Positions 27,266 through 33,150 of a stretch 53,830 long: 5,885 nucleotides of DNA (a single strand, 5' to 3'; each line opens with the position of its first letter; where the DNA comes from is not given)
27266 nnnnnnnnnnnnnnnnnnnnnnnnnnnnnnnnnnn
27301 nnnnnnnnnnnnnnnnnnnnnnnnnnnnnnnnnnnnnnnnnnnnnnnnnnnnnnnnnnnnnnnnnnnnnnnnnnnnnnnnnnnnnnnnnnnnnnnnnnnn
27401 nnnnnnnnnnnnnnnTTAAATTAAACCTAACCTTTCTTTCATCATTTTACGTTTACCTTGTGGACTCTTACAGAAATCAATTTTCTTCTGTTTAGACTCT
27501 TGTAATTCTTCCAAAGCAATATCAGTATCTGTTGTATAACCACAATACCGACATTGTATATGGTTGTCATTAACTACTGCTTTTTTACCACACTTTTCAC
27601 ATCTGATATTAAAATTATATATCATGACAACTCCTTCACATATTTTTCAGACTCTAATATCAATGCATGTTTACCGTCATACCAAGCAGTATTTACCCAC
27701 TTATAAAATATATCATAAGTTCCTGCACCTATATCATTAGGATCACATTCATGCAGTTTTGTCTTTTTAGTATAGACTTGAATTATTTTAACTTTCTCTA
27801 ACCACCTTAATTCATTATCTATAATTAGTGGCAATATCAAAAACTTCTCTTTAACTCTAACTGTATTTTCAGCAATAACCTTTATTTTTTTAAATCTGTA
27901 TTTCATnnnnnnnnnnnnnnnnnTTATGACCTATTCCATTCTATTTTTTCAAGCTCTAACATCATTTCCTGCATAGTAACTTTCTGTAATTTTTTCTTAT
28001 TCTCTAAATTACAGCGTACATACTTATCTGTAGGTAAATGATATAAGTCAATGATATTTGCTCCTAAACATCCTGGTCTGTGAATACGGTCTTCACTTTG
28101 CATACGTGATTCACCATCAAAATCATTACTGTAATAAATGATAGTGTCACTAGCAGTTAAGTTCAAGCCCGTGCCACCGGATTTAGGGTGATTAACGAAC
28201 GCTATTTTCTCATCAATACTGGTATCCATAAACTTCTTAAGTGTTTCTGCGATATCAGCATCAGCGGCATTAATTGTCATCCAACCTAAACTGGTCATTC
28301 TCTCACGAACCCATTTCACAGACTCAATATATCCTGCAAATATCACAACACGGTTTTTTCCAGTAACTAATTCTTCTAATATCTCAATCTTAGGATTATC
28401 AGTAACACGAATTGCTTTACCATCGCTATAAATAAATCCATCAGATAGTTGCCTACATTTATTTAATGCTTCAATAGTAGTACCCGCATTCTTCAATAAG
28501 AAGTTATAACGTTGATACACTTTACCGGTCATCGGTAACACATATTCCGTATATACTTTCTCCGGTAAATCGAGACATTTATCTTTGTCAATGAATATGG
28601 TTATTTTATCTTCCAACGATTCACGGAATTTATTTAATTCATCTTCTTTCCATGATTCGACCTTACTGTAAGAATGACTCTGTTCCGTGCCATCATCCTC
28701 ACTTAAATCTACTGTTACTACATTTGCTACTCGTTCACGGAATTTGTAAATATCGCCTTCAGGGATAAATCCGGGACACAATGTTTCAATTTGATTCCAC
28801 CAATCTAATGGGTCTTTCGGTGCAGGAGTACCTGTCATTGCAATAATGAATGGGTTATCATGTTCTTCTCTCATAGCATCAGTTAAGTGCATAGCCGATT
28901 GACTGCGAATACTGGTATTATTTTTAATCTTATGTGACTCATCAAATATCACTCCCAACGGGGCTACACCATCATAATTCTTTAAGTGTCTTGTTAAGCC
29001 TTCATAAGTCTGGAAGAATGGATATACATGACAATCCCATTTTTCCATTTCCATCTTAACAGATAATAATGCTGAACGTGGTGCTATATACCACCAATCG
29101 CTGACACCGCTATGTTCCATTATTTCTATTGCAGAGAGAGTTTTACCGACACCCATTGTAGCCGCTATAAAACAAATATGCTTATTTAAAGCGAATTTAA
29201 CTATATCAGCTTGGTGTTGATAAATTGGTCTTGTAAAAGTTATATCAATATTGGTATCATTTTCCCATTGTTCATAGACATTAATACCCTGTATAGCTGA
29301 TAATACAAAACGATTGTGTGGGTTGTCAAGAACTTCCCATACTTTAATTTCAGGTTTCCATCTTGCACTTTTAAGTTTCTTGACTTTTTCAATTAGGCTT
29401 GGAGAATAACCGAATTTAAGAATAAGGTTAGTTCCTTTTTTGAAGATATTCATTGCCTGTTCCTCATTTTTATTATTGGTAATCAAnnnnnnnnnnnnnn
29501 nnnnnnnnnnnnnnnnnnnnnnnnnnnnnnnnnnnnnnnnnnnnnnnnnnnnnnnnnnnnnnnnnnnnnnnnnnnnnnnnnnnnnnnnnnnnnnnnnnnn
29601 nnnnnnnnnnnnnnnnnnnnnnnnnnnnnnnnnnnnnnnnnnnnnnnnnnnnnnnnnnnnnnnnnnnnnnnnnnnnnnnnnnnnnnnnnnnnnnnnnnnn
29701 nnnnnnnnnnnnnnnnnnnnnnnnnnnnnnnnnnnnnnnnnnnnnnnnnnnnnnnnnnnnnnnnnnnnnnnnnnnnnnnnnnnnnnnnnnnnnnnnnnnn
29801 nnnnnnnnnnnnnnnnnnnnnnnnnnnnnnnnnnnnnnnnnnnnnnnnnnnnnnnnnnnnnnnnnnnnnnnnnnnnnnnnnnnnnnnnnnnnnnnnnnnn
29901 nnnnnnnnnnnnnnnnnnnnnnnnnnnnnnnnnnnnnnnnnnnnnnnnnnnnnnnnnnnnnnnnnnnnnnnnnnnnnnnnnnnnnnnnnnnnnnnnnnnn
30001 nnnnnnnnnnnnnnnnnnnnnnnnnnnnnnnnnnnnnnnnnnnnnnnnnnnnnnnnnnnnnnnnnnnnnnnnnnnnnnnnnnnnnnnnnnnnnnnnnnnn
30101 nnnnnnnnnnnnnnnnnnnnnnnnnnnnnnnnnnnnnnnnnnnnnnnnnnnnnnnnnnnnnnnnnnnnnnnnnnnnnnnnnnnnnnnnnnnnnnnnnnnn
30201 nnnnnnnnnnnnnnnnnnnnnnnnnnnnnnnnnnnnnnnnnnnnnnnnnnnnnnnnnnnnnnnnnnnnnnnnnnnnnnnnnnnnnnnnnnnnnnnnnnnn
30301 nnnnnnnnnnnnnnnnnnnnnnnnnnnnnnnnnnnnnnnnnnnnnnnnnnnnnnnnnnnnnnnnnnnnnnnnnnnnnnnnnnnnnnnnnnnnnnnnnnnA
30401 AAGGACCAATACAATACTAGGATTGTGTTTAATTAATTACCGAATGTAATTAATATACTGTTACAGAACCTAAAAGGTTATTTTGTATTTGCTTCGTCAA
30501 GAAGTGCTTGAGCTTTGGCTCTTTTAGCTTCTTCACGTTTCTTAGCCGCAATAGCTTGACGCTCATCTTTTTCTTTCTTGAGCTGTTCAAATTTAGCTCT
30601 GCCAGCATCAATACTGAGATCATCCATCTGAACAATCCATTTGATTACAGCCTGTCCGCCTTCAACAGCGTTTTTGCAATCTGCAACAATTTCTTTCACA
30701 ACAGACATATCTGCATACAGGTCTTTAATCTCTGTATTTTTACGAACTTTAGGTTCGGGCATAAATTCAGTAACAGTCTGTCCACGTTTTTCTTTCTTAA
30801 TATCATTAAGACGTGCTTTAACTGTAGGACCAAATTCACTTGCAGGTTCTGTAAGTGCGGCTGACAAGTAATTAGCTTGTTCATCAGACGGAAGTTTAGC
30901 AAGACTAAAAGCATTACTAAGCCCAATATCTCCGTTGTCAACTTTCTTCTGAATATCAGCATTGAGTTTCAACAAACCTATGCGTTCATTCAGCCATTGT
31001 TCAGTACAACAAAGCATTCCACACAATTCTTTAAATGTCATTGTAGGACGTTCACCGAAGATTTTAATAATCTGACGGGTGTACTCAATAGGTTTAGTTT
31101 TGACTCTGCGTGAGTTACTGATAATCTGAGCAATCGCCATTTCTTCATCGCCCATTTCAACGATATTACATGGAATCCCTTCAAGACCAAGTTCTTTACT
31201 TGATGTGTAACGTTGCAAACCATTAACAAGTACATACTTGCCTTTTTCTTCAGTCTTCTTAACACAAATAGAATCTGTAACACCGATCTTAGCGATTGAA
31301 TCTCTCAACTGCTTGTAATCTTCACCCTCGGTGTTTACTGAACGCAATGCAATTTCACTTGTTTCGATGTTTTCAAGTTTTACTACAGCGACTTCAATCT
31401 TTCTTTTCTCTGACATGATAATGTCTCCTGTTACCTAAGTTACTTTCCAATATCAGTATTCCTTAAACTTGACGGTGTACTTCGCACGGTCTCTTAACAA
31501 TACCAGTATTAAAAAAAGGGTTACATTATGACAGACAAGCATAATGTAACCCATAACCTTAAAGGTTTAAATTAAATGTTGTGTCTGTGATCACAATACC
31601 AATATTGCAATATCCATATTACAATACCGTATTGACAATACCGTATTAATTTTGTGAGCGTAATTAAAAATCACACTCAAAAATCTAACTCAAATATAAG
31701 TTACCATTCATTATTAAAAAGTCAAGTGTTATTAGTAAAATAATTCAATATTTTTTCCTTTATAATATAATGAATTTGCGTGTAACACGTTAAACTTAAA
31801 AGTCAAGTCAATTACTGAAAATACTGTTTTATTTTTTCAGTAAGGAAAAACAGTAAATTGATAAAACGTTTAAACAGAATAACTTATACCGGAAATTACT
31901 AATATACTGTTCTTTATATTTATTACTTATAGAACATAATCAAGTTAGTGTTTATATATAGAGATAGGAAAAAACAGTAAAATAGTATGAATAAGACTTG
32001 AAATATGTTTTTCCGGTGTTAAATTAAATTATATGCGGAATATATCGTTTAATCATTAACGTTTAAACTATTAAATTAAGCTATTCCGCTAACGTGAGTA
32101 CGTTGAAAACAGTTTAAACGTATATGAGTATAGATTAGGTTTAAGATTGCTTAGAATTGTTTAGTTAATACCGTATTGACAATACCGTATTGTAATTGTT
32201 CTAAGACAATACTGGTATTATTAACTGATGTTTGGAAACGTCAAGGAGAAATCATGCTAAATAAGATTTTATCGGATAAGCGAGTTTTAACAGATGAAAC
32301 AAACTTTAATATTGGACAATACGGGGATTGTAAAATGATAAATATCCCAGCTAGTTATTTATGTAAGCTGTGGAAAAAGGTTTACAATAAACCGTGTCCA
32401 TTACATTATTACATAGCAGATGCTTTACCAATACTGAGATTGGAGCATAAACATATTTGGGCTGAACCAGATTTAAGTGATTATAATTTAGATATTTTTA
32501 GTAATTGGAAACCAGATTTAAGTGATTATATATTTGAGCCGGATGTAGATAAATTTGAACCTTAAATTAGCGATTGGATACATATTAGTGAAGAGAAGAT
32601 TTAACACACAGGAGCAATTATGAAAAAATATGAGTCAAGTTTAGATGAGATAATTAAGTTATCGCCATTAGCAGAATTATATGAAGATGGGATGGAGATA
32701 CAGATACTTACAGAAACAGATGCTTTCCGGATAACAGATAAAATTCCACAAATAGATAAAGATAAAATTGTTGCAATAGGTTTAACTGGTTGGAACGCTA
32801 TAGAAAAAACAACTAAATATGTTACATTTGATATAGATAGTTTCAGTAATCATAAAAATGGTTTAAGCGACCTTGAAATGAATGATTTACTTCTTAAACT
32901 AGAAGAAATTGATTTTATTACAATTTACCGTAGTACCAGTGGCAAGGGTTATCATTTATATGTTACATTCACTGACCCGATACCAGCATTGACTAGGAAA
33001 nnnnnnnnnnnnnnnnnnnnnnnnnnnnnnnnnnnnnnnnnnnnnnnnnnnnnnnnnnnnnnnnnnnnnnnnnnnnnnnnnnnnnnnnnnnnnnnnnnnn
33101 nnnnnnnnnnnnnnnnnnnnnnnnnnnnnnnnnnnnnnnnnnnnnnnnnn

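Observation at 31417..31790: Orphan minus-strand intrinsic terminator plus a paralogous block/array/terminator module at 21.05-21.30 kb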

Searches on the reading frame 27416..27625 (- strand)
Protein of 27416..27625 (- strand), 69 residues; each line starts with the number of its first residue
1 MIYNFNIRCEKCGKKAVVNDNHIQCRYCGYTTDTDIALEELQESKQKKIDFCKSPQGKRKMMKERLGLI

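Call 49: search_protein_families(library=phrogs, proteins=[window:27416-27625:-], max_evalue=0.01)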
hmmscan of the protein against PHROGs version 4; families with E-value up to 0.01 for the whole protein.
window:27416-27625:- (69 aa): 1 family
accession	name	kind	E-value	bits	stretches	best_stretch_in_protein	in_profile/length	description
phrog_4852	-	unknown function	0.0011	19.7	1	4-51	11-58/194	-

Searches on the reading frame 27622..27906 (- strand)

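Call 49: search_protein_families(library=phrogs, proteins=[window:27622-27906:-], max_evalue=0.01)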
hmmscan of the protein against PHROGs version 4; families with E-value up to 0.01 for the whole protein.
window:27622-27906:- (94 aa): 1 family
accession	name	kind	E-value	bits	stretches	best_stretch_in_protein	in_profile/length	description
phrog_11031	-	unknown function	1.5e-10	42.1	1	4-81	2-68/70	-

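Call 86: search_protein_families(library=ncbifam, proteins=[window:27622-27906:-], max_evalue=0.05)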
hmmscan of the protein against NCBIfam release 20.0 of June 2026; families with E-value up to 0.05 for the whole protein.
window:27622-27906:- (94 aa): 0 families

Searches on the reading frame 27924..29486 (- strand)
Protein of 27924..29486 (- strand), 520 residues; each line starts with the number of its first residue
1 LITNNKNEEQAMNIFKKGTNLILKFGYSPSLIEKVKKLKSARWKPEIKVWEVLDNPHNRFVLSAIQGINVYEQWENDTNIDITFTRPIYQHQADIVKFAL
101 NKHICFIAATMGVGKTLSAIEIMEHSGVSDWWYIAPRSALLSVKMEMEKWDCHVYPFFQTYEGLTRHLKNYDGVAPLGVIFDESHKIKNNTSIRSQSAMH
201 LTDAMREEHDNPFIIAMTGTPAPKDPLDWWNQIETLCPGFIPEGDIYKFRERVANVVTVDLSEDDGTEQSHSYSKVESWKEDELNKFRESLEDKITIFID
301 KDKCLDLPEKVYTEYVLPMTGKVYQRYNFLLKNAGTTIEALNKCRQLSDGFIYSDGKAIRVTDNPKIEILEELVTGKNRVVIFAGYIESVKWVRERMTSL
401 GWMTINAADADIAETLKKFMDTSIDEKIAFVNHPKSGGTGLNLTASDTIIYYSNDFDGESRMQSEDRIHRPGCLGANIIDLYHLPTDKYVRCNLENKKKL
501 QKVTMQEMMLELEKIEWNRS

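Call 9: search_protein_families(library=pfam, proteins=[window:27924-29486:-], max_evalue=0.01)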
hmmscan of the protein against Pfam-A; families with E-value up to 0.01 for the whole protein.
window:27924-29486:- (520 aa): 5 families
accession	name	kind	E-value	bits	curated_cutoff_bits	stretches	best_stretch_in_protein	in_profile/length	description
PF00176.29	SNF2-rel_dom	-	6e-09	35.8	24.9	1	159-352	109-275/290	SNF2-related domain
PF00271.37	Helicase_C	-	2.4e-06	28.2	23.5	1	366-472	2-110/110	Helicase conserved C-terminal domain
PF04851.21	ResIII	-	1.9e-05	25.1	22.5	0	158-221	104-162/164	Type III restriction enzyme, res subunit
PF00270.35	DEAD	-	0.00037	20.7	26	0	90-140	2-57/167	DEAD/DEAH box helicase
PF18766.7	SWI2_SNF2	-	0.0014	18.7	26.7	1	177-280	120-208/221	SWI2/SNF2 ATPase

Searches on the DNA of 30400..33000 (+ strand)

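Call 7: search_dna_similar(query=window:30400-33000:+, collection=phages, mode=near)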
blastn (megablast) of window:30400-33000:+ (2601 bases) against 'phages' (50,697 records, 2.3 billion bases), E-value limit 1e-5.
No match.

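Call 62: search_rna_families(source=window, start=31400, end=31820, threshold=evalue, max_evalue=10)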
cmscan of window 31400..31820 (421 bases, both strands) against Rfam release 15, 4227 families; matches with E-value up to 10: 6.
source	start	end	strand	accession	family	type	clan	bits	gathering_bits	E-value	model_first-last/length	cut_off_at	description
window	31593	31645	-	RF03718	mir-2804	Gene; miRNA;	-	21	86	0.16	1-78/78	no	mir-2804 microRNA precursor family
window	31408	31497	+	RF00033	MicF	Gene; antisense;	-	18.2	79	4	1-94/94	no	MicF RNA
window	31581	31666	-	RF00746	mir-454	Gene; miRNA;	-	15.6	60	1.3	1-103/103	no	mir-454 microRNA precursor family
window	31604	31657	+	RF03718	mir-2804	Gene; miRNA;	-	15.2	86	6.7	1-78/78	no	mir-2804 microRNA precursor family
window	31574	31595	+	RF01114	TMV_UPD-PK1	Cis-reg;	-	14.5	33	6.1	1-22/22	no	Pseudoknot of upstream pseudoknot domain (UPD) of the 3'UTR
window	31516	31552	-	RF04276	MIR4371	Gene; miRNA;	CL00144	13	110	6.8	1-158/158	no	MIR4371 microRNA precursor family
